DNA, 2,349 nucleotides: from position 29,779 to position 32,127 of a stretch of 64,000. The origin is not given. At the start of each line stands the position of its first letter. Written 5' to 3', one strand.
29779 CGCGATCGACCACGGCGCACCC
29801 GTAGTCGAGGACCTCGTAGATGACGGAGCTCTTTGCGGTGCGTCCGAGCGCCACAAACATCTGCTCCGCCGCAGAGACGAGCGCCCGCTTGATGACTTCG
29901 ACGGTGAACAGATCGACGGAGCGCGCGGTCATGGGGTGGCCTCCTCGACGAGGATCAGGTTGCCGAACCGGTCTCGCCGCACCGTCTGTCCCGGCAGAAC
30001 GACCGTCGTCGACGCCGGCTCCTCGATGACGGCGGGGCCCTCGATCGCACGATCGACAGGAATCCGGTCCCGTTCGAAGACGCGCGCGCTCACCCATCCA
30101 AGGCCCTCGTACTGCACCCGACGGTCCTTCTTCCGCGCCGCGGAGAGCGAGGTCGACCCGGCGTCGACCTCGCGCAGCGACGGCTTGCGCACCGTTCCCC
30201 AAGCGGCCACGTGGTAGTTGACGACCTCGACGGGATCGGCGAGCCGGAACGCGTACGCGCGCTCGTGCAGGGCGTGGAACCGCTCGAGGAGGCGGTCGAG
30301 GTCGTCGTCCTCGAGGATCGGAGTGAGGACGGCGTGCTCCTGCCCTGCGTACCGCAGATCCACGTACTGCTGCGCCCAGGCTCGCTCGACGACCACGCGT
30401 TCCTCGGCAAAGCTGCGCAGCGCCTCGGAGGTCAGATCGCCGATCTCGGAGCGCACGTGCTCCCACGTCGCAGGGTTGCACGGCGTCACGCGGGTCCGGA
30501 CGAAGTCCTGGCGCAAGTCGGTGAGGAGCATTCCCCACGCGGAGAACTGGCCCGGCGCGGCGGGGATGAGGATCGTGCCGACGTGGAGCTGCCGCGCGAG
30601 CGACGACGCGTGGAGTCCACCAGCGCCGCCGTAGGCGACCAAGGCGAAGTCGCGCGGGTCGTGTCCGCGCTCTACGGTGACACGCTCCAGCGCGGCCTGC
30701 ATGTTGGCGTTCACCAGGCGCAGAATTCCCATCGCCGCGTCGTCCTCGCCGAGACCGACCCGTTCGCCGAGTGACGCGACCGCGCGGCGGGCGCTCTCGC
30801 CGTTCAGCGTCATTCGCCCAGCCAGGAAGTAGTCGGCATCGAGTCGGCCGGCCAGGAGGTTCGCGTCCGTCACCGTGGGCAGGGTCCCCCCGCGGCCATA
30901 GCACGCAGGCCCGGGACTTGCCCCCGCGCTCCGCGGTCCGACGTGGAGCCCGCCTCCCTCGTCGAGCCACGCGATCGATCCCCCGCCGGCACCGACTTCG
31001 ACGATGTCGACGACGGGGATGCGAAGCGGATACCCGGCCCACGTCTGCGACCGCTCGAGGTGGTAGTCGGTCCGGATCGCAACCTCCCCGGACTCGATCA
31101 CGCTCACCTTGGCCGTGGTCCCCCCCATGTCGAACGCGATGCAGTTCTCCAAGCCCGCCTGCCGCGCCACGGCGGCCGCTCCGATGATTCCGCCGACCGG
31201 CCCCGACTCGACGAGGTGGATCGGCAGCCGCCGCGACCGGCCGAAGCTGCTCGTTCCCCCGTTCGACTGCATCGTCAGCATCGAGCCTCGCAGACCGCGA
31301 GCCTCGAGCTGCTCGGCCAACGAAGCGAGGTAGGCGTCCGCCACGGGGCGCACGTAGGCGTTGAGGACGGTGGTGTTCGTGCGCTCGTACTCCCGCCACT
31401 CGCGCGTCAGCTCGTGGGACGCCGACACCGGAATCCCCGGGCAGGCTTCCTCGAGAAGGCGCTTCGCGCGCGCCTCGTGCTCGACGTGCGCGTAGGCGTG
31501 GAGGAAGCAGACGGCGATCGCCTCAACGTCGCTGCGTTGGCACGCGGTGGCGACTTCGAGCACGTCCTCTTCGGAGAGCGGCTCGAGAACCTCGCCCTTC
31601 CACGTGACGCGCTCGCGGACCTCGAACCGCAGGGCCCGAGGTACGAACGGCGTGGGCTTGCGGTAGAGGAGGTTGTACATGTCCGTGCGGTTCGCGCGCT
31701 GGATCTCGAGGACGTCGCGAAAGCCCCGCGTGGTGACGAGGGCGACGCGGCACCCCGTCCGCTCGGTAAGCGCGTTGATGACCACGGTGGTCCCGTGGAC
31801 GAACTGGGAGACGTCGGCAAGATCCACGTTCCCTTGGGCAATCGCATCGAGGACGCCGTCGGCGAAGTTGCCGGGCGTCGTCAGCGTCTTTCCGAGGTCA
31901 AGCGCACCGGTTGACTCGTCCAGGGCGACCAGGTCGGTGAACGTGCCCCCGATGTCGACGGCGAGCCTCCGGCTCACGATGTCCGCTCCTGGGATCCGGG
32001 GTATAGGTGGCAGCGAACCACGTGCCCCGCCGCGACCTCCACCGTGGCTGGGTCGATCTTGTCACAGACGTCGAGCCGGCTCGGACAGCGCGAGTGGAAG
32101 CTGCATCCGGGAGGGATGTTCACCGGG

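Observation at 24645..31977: A glycyl radical enzyme and its activase lie in one coupled operon with a hydantoinase/oxoprolinase HyuA-HyuB pair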

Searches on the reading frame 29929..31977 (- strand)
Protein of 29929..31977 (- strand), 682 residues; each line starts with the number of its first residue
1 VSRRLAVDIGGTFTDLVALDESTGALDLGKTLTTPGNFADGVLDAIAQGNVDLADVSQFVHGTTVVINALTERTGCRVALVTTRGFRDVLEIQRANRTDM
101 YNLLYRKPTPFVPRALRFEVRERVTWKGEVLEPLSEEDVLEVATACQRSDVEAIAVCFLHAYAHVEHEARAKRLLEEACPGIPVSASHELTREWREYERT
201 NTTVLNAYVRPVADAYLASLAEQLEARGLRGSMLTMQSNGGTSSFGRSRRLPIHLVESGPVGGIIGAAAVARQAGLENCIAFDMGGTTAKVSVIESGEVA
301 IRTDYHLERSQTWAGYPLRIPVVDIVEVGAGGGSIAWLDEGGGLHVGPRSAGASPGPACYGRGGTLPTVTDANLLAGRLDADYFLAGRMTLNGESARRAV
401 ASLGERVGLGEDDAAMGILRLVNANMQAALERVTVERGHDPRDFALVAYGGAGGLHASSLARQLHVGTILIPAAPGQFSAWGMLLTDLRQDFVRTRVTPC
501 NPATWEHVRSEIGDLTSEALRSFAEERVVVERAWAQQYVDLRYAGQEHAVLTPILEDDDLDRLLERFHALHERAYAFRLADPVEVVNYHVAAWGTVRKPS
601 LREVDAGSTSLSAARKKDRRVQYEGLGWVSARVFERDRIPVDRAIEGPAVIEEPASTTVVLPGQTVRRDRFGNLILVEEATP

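Call 10: search_protein_families(library=pfam, proteins=[window:29929-31977:-])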
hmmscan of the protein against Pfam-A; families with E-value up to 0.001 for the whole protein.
window:29929-31977:- (682 aa): 3 families
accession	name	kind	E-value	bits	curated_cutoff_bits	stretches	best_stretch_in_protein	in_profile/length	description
PF01968.24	Hydantoinase_A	-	1.3e-97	327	22.9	1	199-491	1-290/291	Hydantoinase/oxoprolinase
PF05378.19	Hydant_A_N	-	6.6e-49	166.4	25.2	1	4-178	1-175/176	Hydantoinase/oxoprolinase N-terminal region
PF19278.4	Hydant_A_C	-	1.8e-14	54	21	1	508-671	14-185/193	Hydantoinase/oxoprolinase C-terminal domain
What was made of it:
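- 29929..31977 (-): HyuA (Hydant_A_N/Hydantoinase_A/Hydant_A_C, 682 aa), the ATP-binding subunit; GTG start. Pfam (call 10).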

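Call 11: search_protein_families(library=ncbifam, proteins=[window:29929-31977:-])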
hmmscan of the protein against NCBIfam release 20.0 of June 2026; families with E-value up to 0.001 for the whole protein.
window:29929-31977:- (682 aa): 3 families
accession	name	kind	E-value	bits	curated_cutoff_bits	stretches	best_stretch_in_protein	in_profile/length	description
NF050156.1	CapLactmsAlpCapA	equivalog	1.2e-152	509.7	1000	1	4-674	2-683/689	caprolactamase subunit alpha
NF042975.2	AcphenoCarb_ApcC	equivalog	4.9e-84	282.9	1500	1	5-675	11-708/733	acetophenone carboxylase subunit gamma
NF042960.1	AcphenoCarb_ApcA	equivalog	1.7e-55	188.5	1250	1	136-676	123-655/658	acetophenone carboxylase subunit alpha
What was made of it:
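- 29929..31977 (-): The CapA equivalog scores 510 against a cut-off of 1000 (call 11).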

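Call 14: find_homologous_proteins(query=window:29929-31977:-, max_evalue=1e-50)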
Query window:29929-31977:- (682 aa): 8000 proteins with E <= 1e-50 among 8000 candidates; the best 120 are listed.
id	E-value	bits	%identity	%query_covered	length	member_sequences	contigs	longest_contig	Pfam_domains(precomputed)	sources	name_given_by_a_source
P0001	0.0e+0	1440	94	100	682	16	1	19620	PF01968.25,PF19278.5,PF05378.20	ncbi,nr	ncbi:MAG: hydantoinase/oxoprolinase family protein [Candidatus Bipolaricaulis sp.]|nr:hydantoinase/o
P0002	0.0e+0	1332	86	100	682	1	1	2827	PF01968.25,PF19278.5,PF05378.20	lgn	-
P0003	0.0e+0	1332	87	100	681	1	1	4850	PF01968.25,PF19278.5,PF05378.20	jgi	jgi:N-methylhydantoinase A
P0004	0.0e+0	1331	87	99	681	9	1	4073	PF01968.25,PF19278.5,PF05378.20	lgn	-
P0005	0.0e+0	1301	85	100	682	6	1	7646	PF01968.25,PF19278.5,PF05378.20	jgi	-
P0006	0.0e+0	1081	72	99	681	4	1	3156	PF01968.25,PF19278.5,PF05378.20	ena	-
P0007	0.0e+0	1080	72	99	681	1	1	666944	PF01968.25,PF19278.5,PF05378.20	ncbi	-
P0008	0.0e+0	1073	72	99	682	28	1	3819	PF01968.25,PF19278.5,PF05378.20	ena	-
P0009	0.0e+0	1029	69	99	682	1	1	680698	PF01968.25,PF19278.5,PF05378.20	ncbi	-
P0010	2.1e-284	963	62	99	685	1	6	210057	PF01968.25,PF19278.5,PF05378.20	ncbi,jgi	jgi:N-methylhydantoinase A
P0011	4.6e-282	956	61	99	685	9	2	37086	PF01968.25,PF19278.5,PF05378.20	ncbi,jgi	-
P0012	7.1e-282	955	64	100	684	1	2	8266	PF01968.25,PF19278.5,PF05378.20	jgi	-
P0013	7.3e-282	955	61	100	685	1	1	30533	PF01968.25,PF19278.5,PF05378.20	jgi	-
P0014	2.7e-281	953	63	99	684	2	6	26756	PF01968.25,PF19278.5,PF05378.20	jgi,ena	-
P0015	3.3e-281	953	61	100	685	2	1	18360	PF01968.25,PF19278.5,PF05378.20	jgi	-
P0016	5.0e-281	952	64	100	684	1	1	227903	PF01968.25,PF19278.5,PF05378.20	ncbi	-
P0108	1.8e-235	802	54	98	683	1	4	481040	PF01968.25,PF19278.5,PF05378.20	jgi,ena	jgi:N-methylhydantoinase A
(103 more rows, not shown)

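Call 15: find_encoding_contigs(protein=P0001, flank=10000, max_places=2)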
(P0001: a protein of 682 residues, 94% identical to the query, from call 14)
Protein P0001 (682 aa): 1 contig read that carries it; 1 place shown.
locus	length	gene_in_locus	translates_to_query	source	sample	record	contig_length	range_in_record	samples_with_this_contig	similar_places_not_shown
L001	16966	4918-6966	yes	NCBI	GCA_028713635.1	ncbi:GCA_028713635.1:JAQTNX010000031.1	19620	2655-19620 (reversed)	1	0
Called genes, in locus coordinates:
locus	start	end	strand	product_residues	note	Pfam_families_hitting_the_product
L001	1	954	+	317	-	PF00496:SBP_bac_5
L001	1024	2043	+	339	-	PF19300:BPD_transp_1_N, PF00528:BPD_transp_1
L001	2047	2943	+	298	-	PF12911:OppC_N, PF00528:BPD_transp_1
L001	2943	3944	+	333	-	PF00005:ABC_tran, PF08352:oligo_HPY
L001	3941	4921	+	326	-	PF00005:ABC_tran, PF02463:SMC_N (faint), PF13304:AAA_21 (faint), PF08352:oligo_HPY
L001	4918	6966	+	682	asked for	PF05378:Hydant_A_N, PF01968:Hydantoinase_A, PF19278:Hydant_A_C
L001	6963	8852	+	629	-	PF02538:Hydantoinase_B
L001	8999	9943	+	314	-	PF13353:Fer4_12 (weak), PF04055:Radical_SAM, PF12797:Fer4_2 (faint), PF00037:Fer4, PF13237:Fer4_10, PF12838:Fer4_7, PF13187:Fer4_9, PF14697:Fer4_21 (weak), +2 more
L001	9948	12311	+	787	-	PF02901:PFL-like, PF01228:Gly_radical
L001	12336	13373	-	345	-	PF05544:Pro_racemase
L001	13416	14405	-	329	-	PF02423:OCD_Mu_crystall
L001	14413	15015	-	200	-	PF13443:HTH_26, PF13560:HTH_31, PF01381:HTH_3, PF02311:AraC_binding, PF07883:Cupin_2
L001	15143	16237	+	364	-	PF05544:Pro_racemase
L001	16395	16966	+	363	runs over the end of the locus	PF01321:Creatinase_N (weak), PF00557:Peptidase_M24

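Call 16: find_encoding_contigs(protein=P0007, flank=10000, max_places=2)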
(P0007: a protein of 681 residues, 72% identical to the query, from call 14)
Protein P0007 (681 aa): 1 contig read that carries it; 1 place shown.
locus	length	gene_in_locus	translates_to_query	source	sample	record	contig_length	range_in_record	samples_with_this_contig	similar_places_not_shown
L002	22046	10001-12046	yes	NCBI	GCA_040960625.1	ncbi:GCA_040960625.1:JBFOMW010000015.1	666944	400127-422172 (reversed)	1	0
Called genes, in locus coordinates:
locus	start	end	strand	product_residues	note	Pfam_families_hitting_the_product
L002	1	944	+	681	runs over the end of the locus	PF05378:Hydant_A_N, PF01968:Hydantoinase_A, PF19278:Hydant_A_C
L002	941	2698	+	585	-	PF02538:Hydantoinase_B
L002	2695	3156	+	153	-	PF04126:Cyclophil_like, PF12903:DUF3830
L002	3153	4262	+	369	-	PF01321:Creatinase_N, PF00557:Peptidase_M24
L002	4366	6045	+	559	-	PF00496:SBP_bac_5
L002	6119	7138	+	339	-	PF19300:BPD_transp_1_N, PF00528:BPD_transp_1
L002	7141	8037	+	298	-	PF12911:OppC_N, PF00528:BPD_transp_1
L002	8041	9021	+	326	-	PF00005:ABC_tran, PF13304:AAA_21 (faint), PF08352:oligo_HPY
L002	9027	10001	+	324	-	PF00005:ABC_tran, PF02463:SMC_N (weak), PF13304:AAA_21 (weak), PF08352:oligo_HPY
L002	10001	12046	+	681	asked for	PF05378:Hydant_A_N, PF01968:Hydantoinase_A, PF19278:Hydant_A_C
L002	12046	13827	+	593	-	PF02538:Hydantoinase_B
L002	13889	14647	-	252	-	PF02633:Creatininase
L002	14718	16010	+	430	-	PF01979:Amidohydro_1, PF07969:Amidohydro_3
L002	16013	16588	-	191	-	PF03358:FMN_red, PF02525:Flavodoxin_2 (weak)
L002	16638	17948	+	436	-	PF23235:WHD_3rd_Lhr (weak), PF06224:AlkZ-like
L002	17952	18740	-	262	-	PF00583:Acetyltransf_1 (weak)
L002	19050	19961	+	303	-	PF00112:Peptidase_C1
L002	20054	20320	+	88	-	PF07739:TipAS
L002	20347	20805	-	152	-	PF12675:DUF3795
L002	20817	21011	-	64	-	-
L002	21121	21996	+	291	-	PF00561:Abhydrolase_1, PF12697:Abhydrolase_6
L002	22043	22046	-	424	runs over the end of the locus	PF00672:HAMP (weak), PF00990:GGDEF (weak)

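Call 17: find_encoding_contigs(protein=P0009, flank=10000, max_places=2)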
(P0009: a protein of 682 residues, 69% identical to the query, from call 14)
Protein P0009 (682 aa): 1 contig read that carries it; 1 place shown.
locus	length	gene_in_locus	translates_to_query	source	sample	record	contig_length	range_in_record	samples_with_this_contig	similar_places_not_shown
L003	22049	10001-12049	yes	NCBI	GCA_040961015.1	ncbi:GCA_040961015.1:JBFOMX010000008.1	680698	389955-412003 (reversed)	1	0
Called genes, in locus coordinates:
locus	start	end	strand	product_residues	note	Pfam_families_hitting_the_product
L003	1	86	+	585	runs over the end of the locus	PF02538:Hydantoinase_B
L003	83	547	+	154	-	PF04126:Cyclophil_like (weak), PF12903:DUF3830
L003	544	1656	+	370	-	PF01321:Creatinase_N, PF00557:Peptidase_M24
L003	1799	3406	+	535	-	PF00496:SBP_bac_5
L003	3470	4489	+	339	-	PF19300:BPD_transp_1_N, PF00528:BPD_transp_1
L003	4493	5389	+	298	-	PF12911:OppC_N, PF00528:BPD_transp_1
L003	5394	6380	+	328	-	PF00005:ABC_tran, PF08352:oligo_HPY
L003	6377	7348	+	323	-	PF00005:ABC_tran, PF02463:SMC_N (weak), PF13304:AAA_21 (weak), PF08352:oligo_HPY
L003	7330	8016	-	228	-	-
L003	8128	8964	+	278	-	PF02633:Creatininase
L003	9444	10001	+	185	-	-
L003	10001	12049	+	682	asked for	PF05378:Hydant_A_N, PF01968:Hydantoinase_A, PF19278:Hydant_A_C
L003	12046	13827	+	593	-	PF02538:Hydantoinase_B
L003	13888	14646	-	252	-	PF02633:Creatininase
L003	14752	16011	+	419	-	PF01979:Amidohydro_1, PF07969:Amidohydro_3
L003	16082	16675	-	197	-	PF02525:Flavodoxin_2 (weak), PF03358:FMN_red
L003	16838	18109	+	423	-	PF06224:AlkZ-like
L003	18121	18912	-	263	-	PF00583:Acetyltransf_1 (weak)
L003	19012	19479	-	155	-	PF12675:DUF3795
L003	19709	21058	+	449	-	PF05977:MFS_3, PF07690:MFS_1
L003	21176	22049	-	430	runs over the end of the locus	PF00672:HAMP (weak), PF00990:GGDEF (weak)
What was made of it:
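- Tried and rejected: First reading of L002 and L003: I first took them as 'cluster without HypD' (calls 16, 17).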

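Call 32: find_encoding_contigs(protein=P0016, flank=10000, max_places=1)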
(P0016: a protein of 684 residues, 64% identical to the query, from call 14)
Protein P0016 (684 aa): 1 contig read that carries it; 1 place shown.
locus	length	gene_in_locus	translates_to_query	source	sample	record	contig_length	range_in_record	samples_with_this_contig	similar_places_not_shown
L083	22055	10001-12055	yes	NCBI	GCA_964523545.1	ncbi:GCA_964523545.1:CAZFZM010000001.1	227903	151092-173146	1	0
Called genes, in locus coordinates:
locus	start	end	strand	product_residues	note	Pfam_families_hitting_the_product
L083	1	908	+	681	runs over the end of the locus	PF05378:Hydant_A_N, PF01968:Hydantoinase_A, PF19278:Hydant_A_C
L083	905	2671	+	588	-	PF02538:Hydantoinase_B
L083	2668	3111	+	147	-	PF04126:Cyclophil_like (weak), PF12903:DUF3830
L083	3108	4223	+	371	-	PF01321:Creatinase_N, PF00557:Peptidase_M24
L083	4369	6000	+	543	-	PF00496:SBP_bac_5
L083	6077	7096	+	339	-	PF19300:BPD_transp_1_N, PF00528:BPD_transp_1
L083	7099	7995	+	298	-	PF12911:OppC_N, PF00528:BPD_transp_1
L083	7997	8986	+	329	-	PF00005:ABC_tran, PF08352:oligo_HPY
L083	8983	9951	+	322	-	PF00005:ABC_tran, PF13304:AAA_21 (faint), PF08352:oligo_HPY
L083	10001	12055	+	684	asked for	PF05378:Hydant_A_N, PF01968:Hydantoinase_A, PF19278:Hydant_A_C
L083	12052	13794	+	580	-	PF02538:Hydantoinase_B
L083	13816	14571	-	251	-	PF02633:Creatininase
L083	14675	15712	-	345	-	PF05544:Pro_racemase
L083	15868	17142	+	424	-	PF04412:AcnX, PF28403:AcnX_2nd, PF28406:AcnX_3rd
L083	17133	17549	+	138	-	PF01989:AcnX_swivel_put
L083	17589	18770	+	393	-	PF01979:Amidohydro_1, PF07969:Amidohydro_3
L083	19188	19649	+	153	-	PF01475:FUR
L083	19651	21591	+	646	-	PF00350:Dynamin_N (faint), PF01926:MMR_HSR1, PF02421:FeoB_N, PF04548:AIG1 (weak), PF17910:FeoB_Cyto, PF07670:Gate, PF07664:FeoB_C, PF07670:Gate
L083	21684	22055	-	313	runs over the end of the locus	PF00294:PfkB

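Call 33: find_encoding_contigs(protein=P0010, flank=10000, max_places=1)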
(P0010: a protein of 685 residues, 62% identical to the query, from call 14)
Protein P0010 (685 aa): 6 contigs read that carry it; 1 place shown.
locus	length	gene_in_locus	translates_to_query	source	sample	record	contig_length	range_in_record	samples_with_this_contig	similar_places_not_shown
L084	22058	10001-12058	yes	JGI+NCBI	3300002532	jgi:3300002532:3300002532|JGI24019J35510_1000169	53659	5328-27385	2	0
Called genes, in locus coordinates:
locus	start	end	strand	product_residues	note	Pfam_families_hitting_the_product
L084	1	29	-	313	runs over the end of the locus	PF19300:BPD_transp_1_N, PF00528:BPD_transp_1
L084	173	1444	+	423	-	PF00291:PALP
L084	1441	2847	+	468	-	PF00696:AA_kinase, PF13740:ACT_6 (faint), PF13840:ACT_7, PF22468:ACT_9, PF01842:ACT (weak), PF13840:ACT_7, PF01842:ACT, PF22468:ACT_9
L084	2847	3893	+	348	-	PF01118:Semialdhyde_dh, PF02774:Semialdhyde_dhC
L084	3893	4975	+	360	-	-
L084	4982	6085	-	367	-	-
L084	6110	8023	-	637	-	PF13439:Glyco_transf_4 (faint), PF00534:Glycos_transf_1, PF13692:Glyco_trans_1_4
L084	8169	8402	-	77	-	-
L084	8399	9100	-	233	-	PF04041:Glyco_hydro_130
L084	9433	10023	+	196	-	PF13560:HTH_31, PF01381:HTH_3, PF12844:HTH_19 (weak), PF13443:HTH_26 (weak), PF02311:AraC_binding (weak), PF07883:Cupin_2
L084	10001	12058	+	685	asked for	PF05378:Hydant_A_N, PF01968:Hydantoinase_A, PF19278:Hydant_A_C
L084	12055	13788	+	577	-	PF02538:Hydantoinase_B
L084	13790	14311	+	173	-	PF14512:TM1586_NiRdase (faint), PF00881:Nitroreductase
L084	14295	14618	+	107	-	PF19585:DUF6092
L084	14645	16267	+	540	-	PF00496:SBP_bac_5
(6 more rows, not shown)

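Call 34: find_encoding_contigs(protein=P0108, flank=10000, max_places=1)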
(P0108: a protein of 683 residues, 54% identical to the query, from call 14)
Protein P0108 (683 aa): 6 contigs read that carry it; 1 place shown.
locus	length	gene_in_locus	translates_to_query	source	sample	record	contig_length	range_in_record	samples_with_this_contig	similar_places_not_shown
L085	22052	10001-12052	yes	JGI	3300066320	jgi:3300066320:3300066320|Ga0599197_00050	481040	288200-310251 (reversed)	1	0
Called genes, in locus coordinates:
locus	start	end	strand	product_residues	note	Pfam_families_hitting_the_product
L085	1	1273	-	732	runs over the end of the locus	PF16158:N_BRCA1_IG (weak), PF01510:Amidase_2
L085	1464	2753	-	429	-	PF22039:HUTI_composite_bact (weak), PF01979:Amidohydro_1, PF07969:Amidohydro_3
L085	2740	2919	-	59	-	-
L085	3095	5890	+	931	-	-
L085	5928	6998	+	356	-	PF19300:BPD_transp_1_N, PF00528:BPD_transp_1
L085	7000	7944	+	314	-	PF12911:OppC_N, PF00528:BPD_transp_1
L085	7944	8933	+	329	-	PF00005:ABC_tran, PF02463:SMC_N (weak), PF13304:AAA_21 (faint), PF08352:oligo_HPY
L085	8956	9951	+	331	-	PF00005:ABC_tran, PF02463:SMC_N, PF13304:AAA_21 (faint), PF08352:oligo_HPY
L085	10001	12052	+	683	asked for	PF05378:Hydant_A_N, PF01968:Hydantoinase_A, PF19278:Hydant_A_C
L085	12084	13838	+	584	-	PF02538:Hydantoinase_B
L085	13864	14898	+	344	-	PF02538:Hydantoinase_B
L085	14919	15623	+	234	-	PF02538:Hydantoinase_B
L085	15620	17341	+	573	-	PF02538:Hydantoinase_B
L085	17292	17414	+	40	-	-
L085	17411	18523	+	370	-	PF01321:Creatinase_N (weak), PF00557:Peptidase_M24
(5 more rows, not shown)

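Call 52: search_solved_structures(query=window:29929-31977:-, max_evalue=0.00001)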
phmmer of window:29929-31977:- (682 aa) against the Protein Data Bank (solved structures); distinct sequences matched with E-value up to 0.00001: 6.
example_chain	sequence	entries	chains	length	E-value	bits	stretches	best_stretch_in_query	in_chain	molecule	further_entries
7hk5_A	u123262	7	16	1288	5.9e-132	444.6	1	3-677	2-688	N-methylhydantoinase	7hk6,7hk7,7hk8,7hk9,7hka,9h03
6yra_A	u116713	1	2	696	3.5e-111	376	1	3-669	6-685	5-oxoprolinase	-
5l9w_B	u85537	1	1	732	5.6e-85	289.4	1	5-676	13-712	Acetophenone carboxylase gamma subunit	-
5svb_B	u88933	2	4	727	4.4e-69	236.9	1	5-663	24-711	Acetone carboxylase beta subunit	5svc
5m45_B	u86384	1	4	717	1.9e-68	234.8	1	5-663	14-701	Acetone carboxylase beta subunit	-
5l9w_b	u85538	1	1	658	2.3e-40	142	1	6-674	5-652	Acetophenone carboxylase alpha subunit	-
